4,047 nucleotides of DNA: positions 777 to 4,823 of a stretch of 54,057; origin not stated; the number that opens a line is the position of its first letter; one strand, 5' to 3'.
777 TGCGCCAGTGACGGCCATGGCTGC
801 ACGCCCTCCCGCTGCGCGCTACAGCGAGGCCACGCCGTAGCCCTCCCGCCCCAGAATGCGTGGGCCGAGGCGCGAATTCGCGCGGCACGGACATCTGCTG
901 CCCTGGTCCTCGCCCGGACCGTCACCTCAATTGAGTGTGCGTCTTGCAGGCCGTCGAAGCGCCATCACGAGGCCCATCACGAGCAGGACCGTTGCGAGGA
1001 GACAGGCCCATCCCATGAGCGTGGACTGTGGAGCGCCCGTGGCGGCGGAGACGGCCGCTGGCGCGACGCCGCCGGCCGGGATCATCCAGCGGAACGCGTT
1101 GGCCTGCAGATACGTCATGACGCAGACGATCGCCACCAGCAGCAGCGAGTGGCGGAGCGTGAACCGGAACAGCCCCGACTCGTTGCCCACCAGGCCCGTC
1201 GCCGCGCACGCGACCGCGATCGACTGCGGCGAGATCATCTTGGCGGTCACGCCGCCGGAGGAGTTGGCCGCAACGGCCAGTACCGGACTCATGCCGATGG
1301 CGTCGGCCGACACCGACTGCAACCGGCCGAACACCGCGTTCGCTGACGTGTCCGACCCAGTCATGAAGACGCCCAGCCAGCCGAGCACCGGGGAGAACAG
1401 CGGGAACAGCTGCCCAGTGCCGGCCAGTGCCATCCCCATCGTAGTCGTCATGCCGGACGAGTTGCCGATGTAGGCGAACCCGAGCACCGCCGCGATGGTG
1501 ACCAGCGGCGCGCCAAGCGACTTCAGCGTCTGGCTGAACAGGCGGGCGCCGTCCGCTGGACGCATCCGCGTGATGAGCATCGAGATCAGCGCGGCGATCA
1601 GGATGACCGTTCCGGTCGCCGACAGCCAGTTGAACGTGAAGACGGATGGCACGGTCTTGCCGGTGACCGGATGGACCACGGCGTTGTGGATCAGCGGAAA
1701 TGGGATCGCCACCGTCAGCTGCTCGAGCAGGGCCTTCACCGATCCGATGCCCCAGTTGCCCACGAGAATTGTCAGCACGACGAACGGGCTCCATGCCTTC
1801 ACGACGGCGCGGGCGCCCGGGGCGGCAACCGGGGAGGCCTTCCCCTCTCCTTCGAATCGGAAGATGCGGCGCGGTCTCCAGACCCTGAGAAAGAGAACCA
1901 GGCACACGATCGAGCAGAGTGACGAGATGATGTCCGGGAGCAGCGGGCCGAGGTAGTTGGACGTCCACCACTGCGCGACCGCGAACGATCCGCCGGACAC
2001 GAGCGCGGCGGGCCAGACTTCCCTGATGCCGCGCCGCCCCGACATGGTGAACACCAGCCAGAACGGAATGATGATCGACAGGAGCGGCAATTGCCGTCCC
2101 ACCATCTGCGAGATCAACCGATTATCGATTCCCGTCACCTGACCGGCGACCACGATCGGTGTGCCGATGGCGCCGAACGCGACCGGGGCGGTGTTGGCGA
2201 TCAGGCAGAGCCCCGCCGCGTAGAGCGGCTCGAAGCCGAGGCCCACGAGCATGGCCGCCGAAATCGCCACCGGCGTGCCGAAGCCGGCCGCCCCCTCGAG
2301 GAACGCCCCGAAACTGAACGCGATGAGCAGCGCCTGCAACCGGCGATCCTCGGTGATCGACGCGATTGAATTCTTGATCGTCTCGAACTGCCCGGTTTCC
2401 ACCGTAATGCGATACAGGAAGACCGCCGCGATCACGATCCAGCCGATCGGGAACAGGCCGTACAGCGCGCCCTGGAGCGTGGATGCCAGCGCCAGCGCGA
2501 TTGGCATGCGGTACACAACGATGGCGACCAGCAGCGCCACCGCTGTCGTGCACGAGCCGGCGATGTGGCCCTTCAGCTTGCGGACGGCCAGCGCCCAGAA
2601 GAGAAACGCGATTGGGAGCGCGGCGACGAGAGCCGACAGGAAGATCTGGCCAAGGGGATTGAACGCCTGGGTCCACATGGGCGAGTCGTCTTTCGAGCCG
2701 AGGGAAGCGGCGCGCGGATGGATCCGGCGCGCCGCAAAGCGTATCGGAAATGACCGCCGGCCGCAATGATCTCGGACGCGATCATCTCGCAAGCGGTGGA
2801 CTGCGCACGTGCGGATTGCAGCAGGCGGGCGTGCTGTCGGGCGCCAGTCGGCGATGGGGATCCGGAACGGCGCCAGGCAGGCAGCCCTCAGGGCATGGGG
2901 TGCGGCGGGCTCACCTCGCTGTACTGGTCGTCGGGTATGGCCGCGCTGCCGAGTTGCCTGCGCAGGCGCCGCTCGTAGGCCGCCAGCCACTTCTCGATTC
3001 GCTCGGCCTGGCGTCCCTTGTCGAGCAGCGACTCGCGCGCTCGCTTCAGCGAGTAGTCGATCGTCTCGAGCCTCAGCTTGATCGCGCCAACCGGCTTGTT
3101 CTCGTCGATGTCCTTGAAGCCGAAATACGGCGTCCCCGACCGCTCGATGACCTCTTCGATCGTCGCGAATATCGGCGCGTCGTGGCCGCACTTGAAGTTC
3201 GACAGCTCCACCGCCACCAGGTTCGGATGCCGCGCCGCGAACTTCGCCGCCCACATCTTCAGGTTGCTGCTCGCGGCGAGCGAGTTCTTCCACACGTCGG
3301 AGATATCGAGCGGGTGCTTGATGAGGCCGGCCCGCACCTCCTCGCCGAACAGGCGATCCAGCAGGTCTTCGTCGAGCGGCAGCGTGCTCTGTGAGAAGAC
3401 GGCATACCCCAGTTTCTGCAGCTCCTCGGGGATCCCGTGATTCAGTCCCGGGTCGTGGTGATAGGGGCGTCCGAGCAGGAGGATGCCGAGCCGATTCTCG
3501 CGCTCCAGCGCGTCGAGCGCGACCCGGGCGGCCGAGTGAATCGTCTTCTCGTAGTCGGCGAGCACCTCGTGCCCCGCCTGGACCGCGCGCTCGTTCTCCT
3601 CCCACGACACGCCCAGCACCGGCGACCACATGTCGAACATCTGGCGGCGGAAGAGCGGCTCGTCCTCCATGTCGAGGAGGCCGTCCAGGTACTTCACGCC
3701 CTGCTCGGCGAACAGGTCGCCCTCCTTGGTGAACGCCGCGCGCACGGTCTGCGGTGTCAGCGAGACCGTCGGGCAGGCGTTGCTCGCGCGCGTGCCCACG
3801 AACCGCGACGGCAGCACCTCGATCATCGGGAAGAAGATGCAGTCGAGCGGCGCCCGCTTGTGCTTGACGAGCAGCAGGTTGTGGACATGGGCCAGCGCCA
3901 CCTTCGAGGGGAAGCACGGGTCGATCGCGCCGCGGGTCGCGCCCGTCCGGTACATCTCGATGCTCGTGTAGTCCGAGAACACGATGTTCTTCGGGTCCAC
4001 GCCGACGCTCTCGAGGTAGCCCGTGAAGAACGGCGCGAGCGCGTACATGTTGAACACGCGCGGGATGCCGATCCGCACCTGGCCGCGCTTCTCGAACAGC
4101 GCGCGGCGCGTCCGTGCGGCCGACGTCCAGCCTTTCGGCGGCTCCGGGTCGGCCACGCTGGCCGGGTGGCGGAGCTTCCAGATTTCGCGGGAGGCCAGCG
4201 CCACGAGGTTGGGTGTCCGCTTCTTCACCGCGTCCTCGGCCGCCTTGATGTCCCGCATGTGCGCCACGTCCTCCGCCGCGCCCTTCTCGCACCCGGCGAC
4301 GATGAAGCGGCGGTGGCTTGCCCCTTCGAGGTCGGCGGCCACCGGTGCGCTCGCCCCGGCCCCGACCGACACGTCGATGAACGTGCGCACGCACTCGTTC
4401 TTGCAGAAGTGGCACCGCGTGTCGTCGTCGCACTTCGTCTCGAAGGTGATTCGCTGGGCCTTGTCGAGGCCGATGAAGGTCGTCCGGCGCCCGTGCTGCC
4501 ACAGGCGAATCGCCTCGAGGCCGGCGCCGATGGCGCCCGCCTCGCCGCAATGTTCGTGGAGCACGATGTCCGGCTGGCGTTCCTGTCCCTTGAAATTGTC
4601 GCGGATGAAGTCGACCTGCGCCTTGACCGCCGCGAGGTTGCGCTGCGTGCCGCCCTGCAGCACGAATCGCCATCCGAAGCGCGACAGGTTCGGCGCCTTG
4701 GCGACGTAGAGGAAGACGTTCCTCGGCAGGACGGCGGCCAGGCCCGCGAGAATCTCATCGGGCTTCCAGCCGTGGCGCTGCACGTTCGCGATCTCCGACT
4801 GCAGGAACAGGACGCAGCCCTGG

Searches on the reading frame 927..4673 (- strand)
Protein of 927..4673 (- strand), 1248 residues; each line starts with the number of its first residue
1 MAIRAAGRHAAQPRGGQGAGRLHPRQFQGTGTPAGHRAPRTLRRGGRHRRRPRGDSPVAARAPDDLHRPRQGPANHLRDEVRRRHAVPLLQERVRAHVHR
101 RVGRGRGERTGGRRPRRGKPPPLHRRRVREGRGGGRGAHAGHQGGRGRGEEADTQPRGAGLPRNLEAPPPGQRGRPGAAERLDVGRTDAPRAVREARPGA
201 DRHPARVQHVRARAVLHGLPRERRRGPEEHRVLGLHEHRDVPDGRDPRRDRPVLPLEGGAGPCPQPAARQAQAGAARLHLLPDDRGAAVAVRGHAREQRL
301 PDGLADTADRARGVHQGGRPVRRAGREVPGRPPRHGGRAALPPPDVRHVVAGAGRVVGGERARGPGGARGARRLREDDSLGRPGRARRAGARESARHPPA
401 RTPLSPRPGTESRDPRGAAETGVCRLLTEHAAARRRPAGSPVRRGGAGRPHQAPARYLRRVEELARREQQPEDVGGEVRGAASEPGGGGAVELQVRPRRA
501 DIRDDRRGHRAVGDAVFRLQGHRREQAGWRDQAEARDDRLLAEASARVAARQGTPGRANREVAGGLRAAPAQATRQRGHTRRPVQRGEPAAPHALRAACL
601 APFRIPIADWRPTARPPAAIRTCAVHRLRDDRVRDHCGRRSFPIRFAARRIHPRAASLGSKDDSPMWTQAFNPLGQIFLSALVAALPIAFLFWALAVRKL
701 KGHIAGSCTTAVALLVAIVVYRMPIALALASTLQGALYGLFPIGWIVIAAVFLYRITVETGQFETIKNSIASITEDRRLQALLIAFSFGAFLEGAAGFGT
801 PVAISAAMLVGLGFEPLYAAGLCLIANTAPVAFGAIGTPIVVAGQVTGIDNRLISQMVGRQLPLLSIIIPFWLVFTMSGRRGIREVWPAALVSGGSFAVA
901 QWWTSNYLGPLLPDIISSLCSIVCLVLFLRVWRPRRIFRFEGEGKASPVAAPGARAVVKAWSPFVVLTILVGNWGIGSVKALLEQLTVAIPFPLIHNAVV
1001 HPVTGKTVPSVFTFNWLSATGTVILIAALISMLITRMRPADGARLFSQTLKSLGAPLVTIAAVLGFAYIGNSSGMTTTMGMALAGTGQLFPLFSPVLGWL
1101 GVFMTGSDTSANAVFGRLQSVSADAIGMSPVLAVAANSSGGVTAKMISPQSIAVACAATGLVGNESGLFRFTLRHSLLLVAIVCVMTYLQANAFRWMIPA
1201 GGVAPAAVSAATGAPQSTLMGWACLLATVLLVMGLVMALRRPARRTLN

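Call 38: search_protein_families(library=pfam, proteins=[window:927-4673:-], max_evalue=0.1)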
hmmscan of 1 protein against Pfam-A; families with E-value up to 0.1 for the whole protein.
window:927-4673:- (1248 aa): 2 families
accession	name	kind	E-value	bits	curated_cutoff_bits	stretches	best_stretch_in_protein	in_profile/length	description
PF02652.20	Lactate_perm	-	9.2e-193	642.2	27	1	679-1190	1-522/522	L-lactate permease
PF03553.21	Na_H_antiporter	-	0.042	13.5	23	0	693-797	114-216/303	Na+/H+ antiporter family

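Call 39: search_protein_families(library=ncbifam, proteins=[window:927-4673:-], max_evalue=1)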
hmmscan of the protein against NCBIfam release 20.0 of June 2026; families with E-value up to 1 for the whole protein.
window:927-4673:- (1248 aa): 3 families
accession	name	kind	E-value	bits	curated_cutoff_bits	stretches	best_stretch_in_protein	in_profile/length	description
NF007740.0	PRK10420.1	equivalog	5e-209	695.5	918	1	666-1199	3-551/551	L-lactate permease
TIGR00795.1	lctP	subfamily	4.9e-188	626.2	341.15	1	678-1191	6-529/530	lactate permease LctP family transporter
NF007249.0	PRK09695.1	equivalog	5.1e-187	622.9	1121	1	667-1198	4-558/560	glycolate permease GlcA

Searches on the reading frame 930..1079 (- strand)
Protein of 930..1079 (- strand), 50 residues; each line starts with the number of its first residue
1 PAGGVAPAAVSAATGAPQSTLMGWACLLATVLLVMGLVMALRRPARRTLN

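Call 39: search_protein_families(library=ncbifam, proteins=[window:930-1079:-], max_evalue=1)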
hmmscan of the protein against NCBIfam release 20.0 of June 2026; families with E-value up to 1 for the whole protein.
seq(50 aa): 3 families
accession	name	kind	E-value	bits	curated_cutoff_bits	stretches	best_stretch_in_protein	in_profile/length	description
NF058583.1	LAXTG_small_WW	exception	0.0073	15.9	65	1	1-47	5-52/54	LAXTG motif-containing small protein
NF050032.1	Rv1733c_fam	subfamily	0.31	10.9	80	1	2-47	120-165/180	Rv1733c family protein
NF045516.2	SepX_GlpR_1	exception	0.97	9.2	160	0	8-46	197-234/293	divisome protein SepX/GlpR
